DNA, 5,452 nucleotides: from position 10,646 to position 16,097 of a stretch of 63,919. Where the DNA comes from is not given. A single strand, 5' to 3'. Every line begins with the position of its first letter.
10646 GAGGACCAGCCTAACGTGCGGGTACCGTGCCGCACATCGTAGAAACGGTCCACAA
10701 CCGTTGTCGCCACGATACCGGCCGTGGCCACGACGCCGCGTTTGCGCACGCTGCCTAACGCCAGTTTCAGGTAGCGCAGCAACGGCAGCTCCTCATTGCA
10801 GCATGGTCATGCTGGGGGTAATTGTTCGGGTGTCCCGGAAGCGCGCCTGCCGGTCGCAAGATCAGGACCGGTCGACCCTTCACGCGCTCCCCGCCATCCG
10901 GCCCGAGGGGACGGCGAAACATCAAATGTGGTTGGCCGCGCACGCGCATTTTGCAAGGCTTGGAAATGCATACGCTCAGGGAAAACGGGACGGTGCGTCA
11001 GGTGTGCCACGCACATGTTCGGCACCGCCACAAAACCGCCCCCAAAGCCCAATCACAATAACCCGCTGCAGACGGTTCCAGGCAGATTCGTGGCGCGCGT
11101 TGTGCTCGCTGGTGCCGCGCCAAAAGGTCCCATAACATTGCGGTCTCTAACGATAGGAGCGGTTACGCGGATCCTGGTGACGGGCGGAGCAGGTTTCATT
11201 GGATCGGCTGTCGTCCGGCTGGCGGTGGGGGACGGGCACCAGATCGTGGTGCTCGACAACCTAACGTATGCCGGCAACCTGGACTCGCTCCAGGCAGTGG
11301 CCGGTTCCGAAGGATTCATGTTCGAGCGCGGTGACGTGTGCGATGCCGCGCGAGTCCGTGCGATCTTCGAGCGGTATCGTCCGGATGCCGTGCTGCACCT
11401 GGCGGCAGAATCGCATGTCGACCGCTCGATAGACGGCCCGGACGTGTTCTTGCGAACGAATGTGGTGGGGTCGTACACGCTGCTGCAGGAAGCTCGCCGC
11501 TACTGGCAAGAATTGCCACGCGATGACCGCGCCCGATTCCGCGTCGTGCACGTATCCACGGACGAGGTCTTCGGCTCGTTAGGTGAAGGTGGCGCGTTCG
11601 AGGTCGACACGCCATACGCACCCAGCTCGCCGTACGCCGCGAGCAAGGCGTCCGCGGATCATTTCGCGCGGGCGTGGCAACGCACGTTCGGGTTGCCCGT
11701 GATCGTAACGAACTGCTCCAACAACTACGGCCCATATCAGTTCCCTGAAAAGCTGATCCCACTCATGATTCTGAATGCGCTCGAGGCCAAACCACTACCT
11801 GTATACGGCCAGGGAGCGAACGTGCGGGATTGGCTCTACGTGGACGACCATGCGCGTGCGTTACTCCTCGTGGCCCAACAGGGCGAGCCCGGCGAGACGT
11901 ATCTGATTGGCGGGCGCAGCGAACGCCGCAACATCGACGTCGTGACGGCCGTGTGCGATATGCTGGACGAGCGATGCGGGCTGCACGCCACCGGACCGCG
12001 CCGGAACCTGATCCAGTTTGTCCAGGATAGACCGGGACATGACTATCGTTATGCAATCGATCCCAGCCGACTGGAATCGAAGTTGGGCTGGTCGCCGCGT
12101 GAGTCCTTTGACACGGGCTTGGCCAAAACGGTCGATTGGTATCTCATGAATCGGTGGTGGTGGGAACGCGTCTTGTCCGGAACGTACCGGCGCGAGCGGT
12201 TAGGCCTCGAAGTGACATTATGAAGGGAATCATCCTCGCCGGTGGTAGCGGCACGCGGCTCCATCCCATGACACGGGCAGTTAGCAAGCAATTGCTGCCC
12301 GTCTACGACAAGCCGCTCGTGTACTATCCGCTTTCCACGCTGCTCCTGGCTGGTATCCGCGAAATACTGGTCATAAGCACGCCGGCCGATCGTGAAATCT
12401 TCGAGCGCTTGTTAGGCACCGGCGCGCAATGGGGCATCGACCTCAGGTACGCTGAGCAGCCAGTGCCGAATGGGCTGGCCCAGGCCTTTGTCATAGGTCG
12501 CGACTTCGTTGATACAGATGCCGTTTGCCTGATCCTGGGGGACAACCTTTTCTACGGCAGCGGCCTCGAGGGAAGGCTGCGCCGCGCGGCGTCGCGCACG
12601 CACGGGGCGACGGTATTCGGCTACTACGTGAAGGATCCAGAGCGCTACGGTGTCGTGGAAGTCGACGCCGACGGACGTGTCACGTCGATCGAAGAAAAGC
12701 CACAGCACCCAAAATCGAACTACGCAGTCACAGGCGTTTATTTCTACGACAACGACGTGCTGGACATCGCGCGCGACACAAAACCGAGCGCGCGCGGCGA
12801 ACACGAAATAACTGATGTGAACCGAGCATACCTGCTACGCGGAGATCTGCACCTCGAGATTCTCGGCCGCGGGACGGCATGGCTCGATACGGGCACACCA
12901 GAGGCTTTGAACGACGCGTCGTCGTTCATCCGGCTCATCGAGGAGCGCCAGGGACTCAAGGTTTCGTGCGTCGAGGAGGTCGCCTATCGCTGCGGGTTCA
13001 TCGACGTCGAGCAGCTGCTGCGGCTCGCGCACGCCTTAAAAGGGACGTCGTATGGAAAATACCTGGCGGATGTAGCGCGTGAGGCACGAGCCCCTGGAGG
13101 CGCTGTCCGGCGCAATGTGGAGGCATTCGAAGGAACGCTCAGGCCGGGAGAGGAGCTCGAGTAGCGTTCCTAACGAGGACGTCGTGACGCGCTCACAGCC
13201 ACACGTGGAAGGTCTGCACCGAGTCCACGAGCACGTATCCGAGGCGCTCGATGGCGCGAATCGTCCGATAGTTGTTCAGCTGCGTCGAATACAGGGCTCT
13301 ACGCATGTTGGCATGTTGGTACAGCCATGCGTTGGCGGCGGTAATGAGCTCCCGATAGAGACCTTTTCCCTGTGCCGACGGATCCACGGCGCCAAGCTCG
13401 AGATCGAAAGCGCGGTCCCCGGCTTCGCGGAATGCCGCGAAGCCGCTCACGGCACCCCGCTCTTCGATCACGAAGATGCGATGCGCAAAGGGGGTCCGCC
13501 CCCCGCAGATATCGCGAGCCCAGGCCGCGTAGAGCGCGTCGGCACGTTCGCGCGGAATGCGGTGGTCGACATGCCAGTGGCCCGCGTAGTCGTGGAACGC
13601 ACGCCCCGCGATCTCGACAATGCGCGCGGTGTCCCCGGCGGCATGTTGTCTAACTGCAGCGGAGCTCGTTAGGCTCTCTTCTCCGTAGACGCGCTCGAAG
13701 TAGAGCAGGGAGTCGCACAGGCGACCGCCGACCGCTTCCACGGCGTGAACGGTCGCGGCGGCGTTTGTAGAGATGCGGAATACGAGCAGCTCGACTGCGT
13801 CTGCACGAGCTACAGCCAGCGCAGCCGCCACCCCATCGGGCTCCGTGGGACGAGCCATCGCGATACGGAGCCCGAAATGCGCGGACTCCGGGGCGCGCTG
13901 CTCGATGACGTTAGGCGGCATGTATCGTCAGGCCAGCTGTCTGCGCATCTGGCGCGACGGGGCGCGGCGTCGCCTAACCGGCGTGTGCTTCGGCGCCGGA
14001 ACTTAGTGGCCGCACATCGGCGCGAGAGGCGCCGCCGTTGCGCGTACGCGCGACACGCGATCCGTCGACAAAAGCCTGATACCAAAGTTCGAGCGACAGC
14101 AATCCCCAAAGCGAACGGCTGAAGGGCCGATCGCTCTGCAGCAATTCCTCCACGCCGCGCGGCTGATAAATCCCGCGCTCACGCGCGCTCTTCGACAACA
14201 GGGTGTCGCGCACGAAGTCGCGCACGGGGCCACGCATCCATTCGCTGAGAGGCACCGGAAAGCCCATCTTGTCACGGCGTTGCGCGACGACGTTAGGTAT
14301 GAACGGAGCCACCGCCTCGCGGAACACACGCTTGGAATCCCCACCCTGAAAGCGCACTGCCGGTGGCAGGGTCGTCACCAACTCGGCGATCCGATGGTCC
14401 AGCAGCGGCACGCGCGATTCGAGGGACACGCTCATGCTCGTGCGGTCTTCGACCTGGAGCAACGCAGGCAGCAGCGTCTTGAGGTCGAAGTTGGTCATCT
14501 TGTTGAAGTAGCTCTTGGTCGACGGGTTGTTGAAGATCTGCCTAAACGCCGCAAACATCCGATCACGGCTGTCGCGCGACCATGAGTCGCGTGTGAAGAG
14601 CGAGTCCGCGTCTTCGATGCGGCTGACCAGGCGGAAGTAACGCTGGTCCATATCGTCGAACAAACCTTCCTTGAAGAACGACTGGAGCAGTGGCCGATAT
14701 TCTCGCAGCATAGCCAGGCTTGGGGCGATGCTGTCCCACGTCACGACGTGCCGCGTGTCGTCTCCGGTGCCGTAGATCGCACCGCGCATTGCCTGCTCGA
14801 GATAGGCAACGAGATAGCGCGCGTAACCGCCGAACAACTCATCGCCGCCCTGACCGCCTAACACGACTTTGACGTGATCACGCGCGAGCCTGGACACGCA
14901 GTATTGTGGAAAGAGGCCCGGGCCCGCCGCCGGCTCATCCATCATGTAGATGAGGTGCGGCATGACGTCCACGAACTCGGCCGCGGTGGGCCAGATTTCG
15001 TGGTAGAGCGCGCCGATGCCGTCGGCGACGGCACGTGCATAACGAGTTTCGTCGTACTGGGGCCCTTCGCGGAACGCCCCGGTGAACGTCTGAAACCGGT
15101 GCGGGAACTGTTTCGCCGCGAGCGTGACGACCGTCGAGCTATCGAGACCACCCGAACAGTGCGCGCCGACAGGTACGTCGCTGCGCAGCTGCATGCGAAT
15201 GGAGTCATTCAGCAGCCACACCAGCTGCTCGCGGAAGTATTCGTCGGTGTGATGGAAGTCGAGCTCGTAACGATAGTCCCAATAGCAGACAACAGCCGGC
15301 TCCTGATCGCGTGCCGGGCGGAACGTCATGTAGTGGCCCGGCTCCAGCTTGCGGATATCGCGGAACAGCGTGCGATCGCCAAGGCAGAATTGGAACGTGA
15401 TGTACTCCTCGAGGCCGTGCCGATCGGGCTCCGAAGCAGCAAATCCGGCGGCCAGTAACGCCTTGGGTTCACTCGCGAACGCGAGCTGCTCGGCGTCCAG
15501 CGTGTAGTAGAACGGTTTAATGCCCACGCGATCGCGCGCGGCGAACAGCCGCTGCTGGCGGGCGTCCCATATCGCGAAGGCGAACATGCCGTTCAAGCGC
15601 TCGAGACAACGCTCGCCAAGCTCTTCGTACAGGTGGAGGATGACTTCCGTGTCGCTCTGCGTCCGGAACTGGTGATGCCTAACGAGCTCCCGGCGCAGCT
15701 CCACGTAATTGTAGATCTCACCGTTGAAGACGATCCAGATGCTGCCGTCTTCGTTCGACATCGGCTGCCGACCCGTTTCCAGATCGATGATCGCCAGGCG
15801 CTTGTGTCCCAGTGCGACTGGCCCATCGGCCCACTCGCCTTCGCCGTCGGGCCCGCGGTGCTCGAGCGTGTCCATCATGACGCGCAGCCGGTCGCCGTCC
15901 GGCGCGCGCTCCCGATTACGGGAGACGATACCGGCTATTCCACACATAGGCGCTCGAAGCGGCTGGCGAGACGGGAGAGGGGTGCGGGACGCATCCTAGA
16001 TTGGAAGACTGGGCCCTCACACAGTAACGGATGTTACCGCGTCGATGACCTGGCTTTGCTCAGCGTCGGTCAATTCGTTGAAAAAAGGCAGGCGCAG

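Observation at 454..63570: Hyper-abundant non-palindromic octamer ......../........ scattered through genes and spacers (uptake-sequence or HIP1-like behaviour)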

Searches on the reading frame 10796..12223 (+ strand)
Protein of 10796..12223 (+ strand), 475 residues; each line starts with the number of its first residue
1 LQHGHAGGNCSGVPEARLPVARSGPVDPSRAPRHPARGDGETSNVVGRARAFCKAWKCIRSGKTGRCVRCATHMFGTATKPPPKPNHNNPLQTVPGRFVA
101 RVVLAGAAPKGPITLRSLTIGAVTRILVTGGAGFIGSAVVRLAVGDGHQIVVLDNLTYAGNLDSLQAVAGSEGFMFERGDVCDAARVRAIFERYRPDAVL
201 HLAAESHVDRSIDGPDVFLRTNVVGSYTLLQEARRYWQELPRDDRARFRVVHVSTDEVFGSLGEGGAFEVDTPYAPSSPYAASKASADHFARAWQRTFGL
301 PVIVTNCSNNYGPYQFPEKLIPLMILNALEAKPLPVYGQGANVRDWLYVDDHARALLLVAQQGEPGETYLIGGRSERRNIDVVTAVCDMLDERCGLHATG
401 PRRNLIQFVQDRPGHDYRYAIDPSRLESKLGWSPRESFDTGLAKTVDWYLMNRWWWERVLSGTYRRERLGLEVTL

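Call 9: search_protein_families(library=pfam, proteins=[window:10796-12223:+])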
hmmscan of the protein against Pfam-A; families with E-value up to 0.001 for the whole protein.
window:10796-12223:+ (475 aa): 7 families
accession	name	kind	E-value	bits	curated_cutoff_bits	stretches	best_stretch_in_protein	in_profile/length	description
PF16363.11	GDP_Man_Dehyd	-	1.9e-83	281.1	27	1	127-445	1-332/332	GDP-mannose 4,6 dehydratase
PF01370.27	Epimerase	-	8.4e-68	228.8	20.9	1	126-372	1-240/240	NAD dependent epimerase/dehydratase family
PF04321.23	RmlD_sub_bind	-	8.1e-15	55.1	27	1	125-292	2-137/287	RmlD substrate binding domain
PF02719.21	Polysacc_synt_2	-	6.9e-11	42.3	20.2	1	126-236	1-118/293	Polysaccharide biosynthesis protein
PF01073.25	3Beta_HSD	-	1.2e-09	38.1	22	1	127-361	1-230/280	3-beta hydroxysteroid dehydrogenase/isomerase family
PF00106.31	adh_short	-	6.3e-06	26.2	26.6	0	126-193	3-70/195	short chain dehydrogenase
PF07993.18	NAD_binding_4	-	2.2e-05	24.2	20.1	0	197-309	90-206/258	Male sterility protein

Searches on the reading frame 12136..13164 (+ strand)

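Call 9: search_protein_families(library=pfam, proteins=[window:12136-13164:+])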
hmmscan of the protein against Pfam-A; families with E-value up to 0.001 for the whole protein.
window:12136-13164:+ (342 aa): 2 families
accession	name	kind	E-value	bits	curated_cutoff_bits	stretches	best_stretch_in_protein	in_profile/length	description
PF00483.29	NTP_transferase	-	2.8e-75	253.5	21.2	1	30-265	1-242/245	Nucleotidyl transferase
PF12804.13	NTP_transf_3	-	1.1e-10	42.4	27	1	31-161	1-120/160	MobA-like NTP transferase domain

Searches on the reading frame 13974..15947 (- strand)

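Call 6: search_protein_families(library=pfam, proteins=[window:13974-15947:-])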
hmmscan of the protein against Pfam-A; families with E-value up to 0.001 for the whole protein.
window:13974-15947:- (657 aa): 4 families
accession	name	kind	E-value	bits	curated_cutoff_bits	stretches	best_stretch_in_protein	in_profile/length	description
PF00733.27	Asn_synthase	-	4.2e-90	303.4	21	1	245-624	5-354/354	Asparagine synthase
PF13537.11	GATase_7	-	3.3e-52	176.1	25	1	48-166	1-123/123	Glutamine amidotransferase domain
PF13522.11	GATase_6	-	3.7e-48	163.3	27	1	33-160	1-130/130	Glutamine amidotransferase domain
PF12481.13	DUF3700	-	1.4e-06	28.4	27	1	69-170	76-181/228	Aluminium induced protein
